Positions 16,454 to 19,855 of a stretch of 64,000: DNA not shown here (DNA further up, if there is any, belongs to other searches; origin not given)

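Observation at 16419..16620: Conserved upstream module of cassettes A and C: CRP/FNR-like site plus a ~95-nt conserved leader with tRNA T-arm-like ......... repeats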

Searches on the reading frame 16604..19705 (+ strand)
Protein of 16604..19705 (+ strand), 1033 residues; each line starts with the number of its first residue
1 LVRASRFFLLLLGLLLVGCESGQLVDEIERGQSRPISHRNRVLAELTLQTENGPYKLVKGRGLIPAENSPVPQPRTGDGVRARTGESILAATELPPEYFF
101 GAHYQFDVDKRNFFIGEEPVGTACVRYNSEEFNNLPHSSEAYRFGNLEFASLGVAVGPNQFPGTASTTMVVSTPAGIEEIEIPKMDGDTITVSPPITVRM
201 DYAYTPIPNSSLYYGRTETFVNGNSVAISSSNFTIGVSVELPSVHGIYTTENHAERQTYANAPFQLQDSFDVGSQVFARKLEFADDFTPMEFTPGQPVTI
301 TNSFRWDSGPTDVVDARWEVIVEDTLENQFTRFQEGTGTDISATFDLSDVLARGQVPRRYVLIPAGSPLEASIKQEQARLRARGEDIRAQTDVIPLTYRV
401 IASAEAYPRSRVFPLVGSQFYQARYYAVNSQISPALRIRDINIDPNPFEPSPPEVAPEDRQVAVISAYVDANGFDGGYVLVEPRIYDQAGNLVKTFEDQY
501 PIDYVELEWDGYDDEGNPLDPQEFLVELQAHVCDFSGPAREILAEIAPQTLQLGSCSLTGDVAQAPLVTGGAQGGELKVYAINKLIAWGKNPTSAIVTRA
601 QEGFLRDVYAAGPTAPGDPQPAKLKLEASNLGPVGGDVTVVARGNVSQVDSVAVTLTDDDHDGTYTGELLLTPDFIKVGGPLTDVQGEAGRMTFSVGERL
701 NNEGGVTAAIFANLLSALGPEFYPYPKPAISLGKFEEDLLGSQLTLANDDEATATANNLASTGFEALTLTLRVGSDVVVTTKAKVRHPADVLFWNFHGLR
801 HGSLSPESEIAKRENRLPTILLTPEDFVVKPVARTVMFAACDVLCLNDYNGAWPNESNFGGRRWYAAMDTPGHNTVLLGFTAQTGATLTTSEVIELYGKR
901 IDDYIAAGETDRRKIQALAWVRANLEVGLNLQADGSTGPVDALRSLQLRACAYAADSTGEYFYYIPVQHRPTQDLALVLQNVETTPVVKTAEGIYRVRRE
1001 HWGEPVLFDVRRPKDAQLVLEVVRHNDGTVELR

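Call 9: search_protein_families(library=pfam, proteins=[window:16604-19705:+], max_evalue=0.01)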
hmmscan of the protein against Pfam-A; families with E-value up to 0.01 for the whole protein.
window:16604-19705:+ (1033 aa): 1 family
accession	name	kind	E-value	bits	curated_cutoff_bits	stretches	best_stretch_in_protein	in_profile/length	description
PF13860.13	FlgD_ig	-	0.00094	19.6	27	1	484-524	28-69/79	FlgD Ig-like domain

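Call 18: find_homologous_proteins(query=window:16604-19702:+, max_evalue=0.00001)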
Query window:16604-19702:+ (1033 aa): 2 proteins with E <= 0.00001 among 8000 candidates.
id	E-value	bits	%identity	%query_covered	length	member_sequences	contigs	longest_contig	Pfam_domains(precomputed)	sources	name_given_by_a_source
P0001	0.0e+0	2358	100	100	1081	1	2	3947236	-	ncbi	ncbi:MAG: hypothetical protein AB7S38_30240 [Vulcanimicrobiota bacterium]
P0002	0.0e+0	1080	62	84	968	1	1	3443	-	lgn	-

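Call 19: find_encoding_contigs(protein=P0002, flank=5000)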
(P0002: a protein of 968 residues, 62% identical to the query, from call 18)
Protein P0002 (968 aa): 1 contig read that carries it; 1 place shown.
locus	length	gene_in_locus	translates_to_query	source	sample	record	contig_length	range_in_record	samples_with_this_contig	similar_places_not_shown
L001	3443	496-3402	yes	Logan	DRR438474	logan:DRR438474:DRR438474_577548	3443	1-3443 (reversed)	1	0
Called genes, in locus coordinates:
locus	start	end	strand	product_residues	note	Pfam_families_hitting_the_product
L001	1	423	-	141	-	?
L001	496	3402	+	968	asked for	-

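Call 20: find_encoding_contigs(protein=P0001, flank=10000)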
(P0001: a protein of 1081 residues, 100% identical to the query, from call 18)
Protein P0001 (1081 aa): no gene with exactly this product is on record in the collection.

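Call 49: search_protein_families(library=ncbifam, proteins=[window:16604-19705:+], max_evalue=0.01)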
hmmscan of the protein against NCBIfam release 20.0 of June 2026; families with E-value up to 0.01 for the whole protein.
window:16604-19705:+ (1033 aa): 0 families

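Call 71: search_protein_representatives(protein=window:16604-19702:+)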
Query: 1033 residues. Proteins with E-value up to 0.001 (for the whole library): 39; up to 1e-10: 23; up to 1e-30: 7. The best 39 are listed.
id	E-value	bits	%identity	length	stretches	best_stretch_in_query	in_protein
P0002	0.0e+00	1080.3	68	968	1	55-936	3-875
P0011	9.0e-85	301.6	51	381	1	373-768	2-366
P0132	3.6e-53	197.0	37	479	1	10-460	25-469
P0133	4.3e-46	173.6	87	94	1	940-1033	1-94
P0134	1.5e-43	165.1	40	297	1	47-339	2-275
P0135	4.9e-35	137.0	33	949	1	115-549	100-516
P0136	7.5e-33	129.7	33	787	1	102-545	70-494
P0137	1.7e-23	98.7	40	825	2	713-976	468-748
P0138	8.9e-23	96.4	31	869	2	450-969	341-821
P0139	2.3e-22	95.0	32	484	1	115-476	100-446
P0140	2.6e-18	81.6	30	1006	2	195-537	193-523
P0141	5.7e-18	80.5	33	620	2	751-1003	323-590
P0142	2.9e-17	78.2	32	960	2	504-967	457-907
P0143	1.7e-16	75.6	31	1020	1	272-1005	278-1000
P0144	2.7e-15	71.7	32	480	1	725-1004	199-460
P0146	1.6e-14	69.0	32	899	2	274-479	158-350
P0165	1.8e-04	35.8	28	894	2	190-351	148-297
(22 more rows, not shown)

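Call 73: find_encoding_contigs(protein=P0132, flank=3000, max_places=3)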
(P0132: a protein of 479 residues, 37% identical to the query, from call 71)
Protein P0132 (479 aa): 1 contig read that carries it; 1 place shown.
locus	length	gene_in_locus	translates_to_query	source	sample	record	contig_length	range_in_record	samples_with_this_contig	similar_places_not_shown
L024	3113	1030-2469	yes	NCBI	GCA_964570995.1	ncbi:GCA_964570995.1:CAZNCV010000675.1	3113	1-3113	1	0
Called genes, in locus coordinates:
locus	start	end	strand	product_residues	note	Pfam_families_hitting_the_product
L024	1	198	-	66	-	?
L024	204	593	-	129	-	-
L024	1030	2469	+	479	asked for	-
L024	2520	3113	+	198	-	?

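Call 74: find_encoding_contigs(protein=P0135, flank=3000, max_places=3)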
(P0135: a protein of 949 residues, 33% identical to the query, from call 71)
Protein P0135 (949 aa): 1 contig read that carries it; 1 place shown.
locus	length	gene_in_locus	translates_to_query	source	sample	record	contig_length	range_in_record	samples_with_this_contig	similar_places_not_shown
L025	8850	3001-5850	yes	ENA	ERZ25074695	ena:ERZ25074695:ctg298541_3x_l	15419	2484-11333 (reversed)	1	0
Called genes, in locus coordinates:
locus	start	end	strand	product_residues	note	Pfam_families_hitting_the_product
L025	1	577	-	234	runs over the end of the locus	-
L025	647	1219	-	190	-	-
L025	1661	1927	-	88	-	-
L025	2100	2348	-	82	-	-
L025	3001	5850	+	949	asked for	-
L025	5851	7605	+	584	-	-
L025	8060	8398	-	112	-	-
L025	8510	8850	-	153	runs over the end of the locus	-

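Call 82: search_solved_structures(query=window:16604-19702:+, max_evalue=0.01)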
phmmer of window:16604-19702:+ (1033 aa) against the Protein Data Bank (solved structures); distinct sequences matched with E-value up to 0.01: 0.

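Call 84: search_protein_families(library=pfam, proteins=[P0135, P0136, P0140, P0143, P0146, P0165, P0002], max_evalue=0.01)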
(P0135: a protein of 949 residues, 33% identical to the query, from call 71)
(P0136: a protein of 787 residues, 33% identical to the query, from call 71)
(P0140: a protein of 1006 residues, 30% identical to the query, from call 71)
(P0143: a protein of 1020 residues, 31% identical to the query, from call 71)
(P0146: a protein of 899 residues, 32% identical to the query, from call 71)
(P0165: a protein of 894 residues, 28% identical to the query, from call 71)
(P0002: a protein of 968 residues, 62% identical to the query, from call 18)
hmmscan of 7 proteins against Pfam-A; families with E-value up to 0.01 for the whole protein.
P0135 (949 aa): 0 families

P0136 (787 aa): 1 family
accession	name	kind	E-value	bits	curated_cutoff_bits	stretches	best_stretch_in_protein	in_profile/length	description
PF03411.18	Peptidase_M74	-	0.0031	17.6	25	1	673-756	21-89/240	Penicillin-insensitive murein endopeptidase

P0140 (1006 aa): 1 family
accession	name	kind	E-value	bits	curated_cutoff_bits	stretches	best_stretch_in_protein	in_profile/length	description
PF13860.13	FlgD_ig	-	0.0019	18.6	27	0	494-514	53-73/79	FlgD Ig-like domain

P0143 (1020 aa): 0 families

P0146 (899 aa): 0 families

P0165 (894 aa): 0 families

P0002 (968 aa): 1 family
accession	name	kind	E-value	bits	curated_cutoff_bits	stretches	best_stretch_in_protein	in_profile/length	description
PF13860.13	FlgD_ig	-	0.0001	22.6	27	1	430-470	25-66/79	FlgD Ig-like domain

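Call 95: predict_structure(alignment_id=A4)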
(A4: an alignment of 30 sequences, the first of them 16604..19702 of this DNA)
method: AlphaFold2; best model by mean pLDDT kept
length: 1033 residues; sequences in the alignment: 30
mean_pLDDT: 74.2   pTM: 0.52
mean pLDDT of the five models: 74.2, 72.7, 72.5, 72.4, 70.4
residues with pLDDT >= 90: 278; 70-90: 418; 50-70: 172; < 50: 165
segments of 3 or more residues with pLDDT < 50: 1-6, 16-39, 68-144, 412-423, 545-552, 566-572, 724-726, 973-982, 1009-1014, 1028-1030
pLDDT, mean of each block of 10 residues (from residue 1): 47 48 35 36 87 80 66 36 33 31 28 27 26 28 60 70 89 90 92 95 83 84 92 75 82 89 78 78 90 90 82 85 74 89 87 69 86 83 84 88 73 41 52 57 77 89 84 67 87 84 80 91 81 67 48 51 47 76 93 75 90 80 94 85 95 94 93 86 71 85 61 68 59 91 77 93 96 92 95 89 86 64 86 88 84 74 86 83 64 84 83 90 91 60 86 89 88 45 74 88 64 53 54 48
secondary structure, 60 per line:
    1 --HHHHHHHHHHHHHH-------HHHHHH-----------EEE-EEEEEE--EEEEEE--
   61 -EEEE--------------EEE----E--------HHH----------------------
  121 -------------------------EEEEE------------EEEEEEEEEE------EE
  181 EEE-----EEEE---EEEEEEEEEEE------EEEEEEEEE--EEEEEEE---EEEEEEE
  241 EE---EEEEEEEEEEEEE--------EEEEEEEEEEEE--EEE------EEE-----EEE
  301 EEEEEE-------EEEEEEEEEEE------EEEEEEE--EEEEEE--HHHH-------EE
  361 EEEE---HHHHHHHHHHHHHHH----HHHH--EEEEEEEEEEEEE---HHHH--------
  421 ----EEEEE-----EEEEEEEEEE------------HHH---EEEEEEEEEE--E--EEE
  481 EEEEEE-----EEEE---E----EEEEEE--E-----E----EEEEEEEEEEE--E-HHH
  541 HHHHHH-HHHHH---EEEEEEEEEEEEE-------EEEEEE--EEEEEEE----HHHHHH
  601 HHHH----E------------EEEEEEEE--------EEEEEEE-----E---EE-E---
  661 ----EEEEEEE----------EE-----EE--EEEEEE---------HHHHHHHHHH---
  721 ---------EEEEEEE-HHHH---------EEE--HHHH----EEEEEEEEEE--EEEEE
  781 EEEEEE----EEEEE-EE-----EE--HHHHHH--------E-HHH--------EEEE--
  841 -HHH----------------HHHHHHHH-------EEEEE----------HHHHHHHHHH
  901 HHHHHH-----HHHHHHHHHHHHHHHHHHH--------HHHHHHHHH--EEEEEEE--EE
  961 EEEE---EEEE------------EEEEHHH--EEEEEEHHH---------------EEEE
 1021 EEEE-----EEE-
elements in order (helices of 4 or more, strands of 3 or more residues): H3-16 H24-29 E41-43 E45-50 E53-58 E62-65 E80-82 E146-150 E163-172 E179-183 E189-192 E196-206 E213-221 E224-230 E234-242 E246-258 E267-278 E281-283 E290-292 E298-306 E314-324 E331-337 E340-345 H348-351 E359-364 H368-382 H387-390 E393-405 H409-412 E425-429 E435-444 E463-472 E478-486 E492-495 E504-509 E523-533 H538-546 H548-552 E556-568 E576-581 E584-590 H595-604 E622-629 E638-644 E665-671 E693-698 H708-717 E730-736 H738-741 E751-753 H756-759 E764-773 E776-786 E791-795 H808-813 E835-838 H861-868 E876-880 H891-906 H912-930 H939-947 E950-956 E959-964 E968-971 E984-987 E993-998 E1017-1024 E1030-1032

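Call 97: fold_search(model_id=the predicted structure, library=pdb)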
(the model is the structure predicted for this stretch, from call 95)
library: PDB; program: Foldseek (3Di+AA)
matches with E <= 10: 1143; with E <= 0.001: 85
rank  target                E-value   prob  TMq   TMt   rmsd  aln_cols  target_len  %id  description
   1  8cml_E                1.4e-08  1.00  0.13  0.16  28.8       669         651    9  Cryo-EM structure of complement C5 in complex with nanobodies UNbC5-1 and UNbC5-2 (released 2023-09-27)
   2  5hcc_B                9.0e-08  1.00  0.13  0.17  27.4       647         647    8  Ternary complex of human Complement C5 with Ornithodoros moubata OmCI and Dermacentor andersoni RaCI3. (released 2016-03-30)
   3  7ad7_B                1.5e-07  1.00  0.13  0.18  28.1       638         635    7  Crystal structure of human complement C5 in complex with the K8 bovine knob domain peptide. (released 2021-03-10)
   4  7ad6_B                1.5e-07  1.00  0.13  0.17  28.1       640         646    8  Crystal structure of human complement C5 in complex with the K92 bovine knob domain peptide. (released 2021-03-10)
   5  5jpm_A                2.4e-07  0.99  0.11  0.15  27.9       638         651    9  Structure of the complex of human complement C4 with MASP-2 rebuilt using iMDFF (released 2016-08-10)
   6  7q62_B                2.9e-07  0.99  0.11  0.13  30.0       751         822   10  Structure of TEV cleaved A2ML1 dimer (A2ML1-TT dimer) (released 2022-04-20)
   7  8ayh_C                3.5e-07  1.00  0.13  0.17  27.8       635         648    8  Structure of Complement C5 in Complex with small molecule inhibitor and CVF (released 2022-12-21)
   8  3frp_A                4.3e-07  0.99  0.12  0.17  28.2       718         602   10  Crystal Structure of Cobra Venom Factor, a Co-factor for C3- and C5 convertase CVFBb (released 2009-04-28)
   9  3prx_A                4.8e-07  0.82  0.10  0.07  35.4       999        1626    8  Structure of Complement C5 in Complex with CVF and SSL7 (released 2011-01-19)
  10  5i5k_A                6.2e-07  0.99  0.13  0.09  27.4       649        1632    7  Structure of complement C5 in complex with eculizumab (released 2016-03-16)
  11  7b2m_A                6.9e-07  0.97  0.10  0.14  27.6       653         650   11  Cryo-EM structure of complement C4b in complex with nanobody E3 (released 2022-03-02)
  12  8coe_C                8.6e-07  1.00  0.13  0.18  27.9       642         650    6  complement C5 in complex with the LCP0195 nanobody (released 2024-01-03)
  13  7q60                  1.7e-06  0.99  0.12  0.11  29.5       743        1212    9  Structure of TEV cleaved A2ML1 (A2ML1-TE) (released 2022-04-20)
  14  3km9_A                2.5e-06  0.98  0.12  0.10  28.5       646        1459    8  Structure of complement C5 in complex with the C-terminal beta-grasp domain of SSL7 (released 2009-12-01)
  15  6rqj_B                2.7e-06  0.97  0.12  0.17  32.6       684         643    8  Structure of human complement C5 complexed with tick inhibitors OmCI, RaCI1 and CirpT1 (released 2020-01-08)
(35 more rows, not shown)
